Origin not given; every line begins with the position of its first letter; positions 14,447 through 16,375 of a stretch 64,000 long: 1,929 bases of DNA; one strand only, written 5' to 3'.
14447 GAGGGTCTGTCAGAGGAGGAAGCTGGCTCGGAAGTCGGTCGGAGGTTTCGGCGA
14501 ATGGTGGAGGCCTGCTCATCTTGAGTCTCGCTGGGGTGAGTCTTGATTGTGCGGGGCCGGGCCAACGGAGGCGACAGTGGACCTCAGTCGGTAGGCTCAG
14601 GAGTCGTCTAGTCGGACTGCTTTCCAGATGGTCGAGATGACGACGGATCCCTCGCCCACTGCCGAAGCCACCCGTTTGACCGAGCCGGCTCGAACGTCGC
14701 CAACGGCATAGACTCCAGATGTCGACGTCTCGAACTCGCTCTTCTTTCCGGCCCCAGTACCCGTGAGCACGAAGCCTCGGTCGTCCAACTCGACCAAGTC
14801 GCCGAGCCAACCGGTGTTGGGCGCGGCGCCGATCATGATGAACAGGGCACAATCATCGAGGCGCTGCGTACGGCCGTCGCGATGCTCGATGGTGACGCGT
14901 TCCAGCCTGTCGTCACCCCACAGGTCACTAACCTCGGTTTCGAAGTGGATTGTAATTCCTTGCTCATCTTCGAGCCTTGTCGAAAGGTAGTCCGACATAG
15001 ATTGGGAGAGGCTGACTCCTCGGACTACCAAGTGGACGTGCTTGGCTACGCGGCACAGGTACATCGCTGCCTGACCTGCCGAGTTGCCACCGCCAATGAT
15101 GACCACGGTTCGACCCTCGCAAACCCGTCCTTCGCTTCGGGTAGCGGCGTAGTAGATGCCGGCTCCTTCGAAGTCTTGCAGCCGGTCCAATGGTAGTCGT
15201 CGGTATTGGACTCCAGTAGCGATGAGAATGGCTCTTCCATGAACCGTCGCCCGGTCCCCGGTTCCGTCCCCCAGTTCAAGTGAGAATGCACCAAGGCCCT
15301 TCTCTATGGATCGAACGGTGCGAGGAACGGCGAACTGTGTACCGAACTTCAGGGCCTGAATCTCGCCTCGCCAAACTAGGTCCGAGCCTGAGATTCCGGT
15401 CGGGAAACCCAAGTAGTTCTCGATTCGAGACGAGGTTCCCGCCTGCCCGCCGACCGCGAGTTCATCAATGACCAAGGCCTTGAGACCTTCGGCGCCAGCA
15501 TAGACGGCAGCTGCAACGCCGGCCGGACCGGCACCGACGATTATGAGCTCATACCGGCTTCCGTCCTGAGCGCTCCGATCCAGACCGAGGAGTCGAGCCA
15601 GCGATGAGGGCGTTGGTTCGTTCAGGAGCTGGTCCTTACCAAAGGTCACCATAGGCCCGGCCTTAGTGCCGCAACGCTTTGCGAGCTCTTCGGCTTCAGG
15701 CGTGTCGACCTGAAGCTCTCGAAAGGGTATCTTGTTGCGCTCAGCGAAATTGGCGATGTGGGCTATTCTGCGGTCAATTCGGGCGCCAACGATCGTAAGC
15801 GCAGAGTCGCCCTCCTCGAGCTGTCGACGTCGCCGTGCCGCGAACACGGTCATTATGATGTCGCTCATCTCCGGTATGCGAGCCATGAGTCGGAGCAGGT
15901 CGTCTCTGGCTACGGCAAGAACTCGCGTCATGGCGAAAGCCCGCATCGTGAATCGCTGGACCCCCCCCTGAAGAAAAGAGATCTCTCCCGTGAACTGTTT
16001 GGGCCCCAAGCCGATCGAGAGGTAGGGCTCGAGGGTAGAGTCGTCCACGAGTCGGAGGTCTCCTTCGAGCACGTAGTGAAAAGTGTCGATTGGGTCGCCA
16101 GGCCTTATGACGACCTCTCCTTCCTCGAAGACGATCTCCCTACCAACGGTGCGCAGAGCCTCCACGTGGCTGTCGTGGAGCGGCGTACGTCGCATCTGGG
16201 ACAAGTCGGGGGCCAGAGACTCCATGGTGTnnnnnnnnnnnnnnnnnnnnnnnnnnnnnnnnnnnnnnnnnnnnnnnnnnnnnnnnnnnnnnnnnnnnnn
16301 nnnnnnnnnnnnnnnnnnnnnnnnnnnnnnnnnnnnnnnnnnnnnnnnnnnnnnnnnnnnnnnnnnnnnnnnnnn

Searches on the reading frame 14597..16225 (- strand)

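Call 46: search_protein_families(library=pfam, proteins=[window:14597-16225:-], max_evalue=0.001)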
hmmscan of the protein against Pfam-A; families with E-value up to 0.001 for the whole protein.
window:14597-16225:- (542 aa): 8 families
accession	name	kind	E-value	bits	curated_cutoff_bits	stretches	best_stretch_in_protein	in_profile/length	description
PF07992.20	Pyr_redox_2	-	6.4e-35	121.4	26.1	1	226-526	2-291/291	Pyridine nucleotide-disulphide oxidoreductase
PF13738.12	Pyr_redox_3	-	9.8e-20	71.4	30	1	304-509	104-305/305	Pyridine nucleotide-disulphide oxidoreductase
PF00027.35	cNMP_binding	-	3.4e-13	49.8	27.5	1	32-116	3-88/89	Cyclic nucleotide-binding domain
PF00070.33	Pyr_redox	-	1.5e-10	41.9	22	1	374-447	2-80/82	Pyridine nucleotide-disulphide oxidoreductase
PF12831.13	FAD_oxidored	-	4e-05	23.5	27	1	227-262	2-38/416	FAD dependent oxidoreductase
PF01946.23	Thi4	-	0.00019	21.2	26.2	1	226-263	19-58/235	Thi4 family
PF13434.12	Lys_Orn_oxgnase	-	0.00024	20.8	21.3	0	311-409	129-228/339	L-lysine 6-monooxygenase/L-ornithine 5-monooxygenase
PF13450.12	NAD_binding_8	-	0.0008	20.1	21.9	0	229-267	1-40/68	NAD(P)-binding Rossmann-like domain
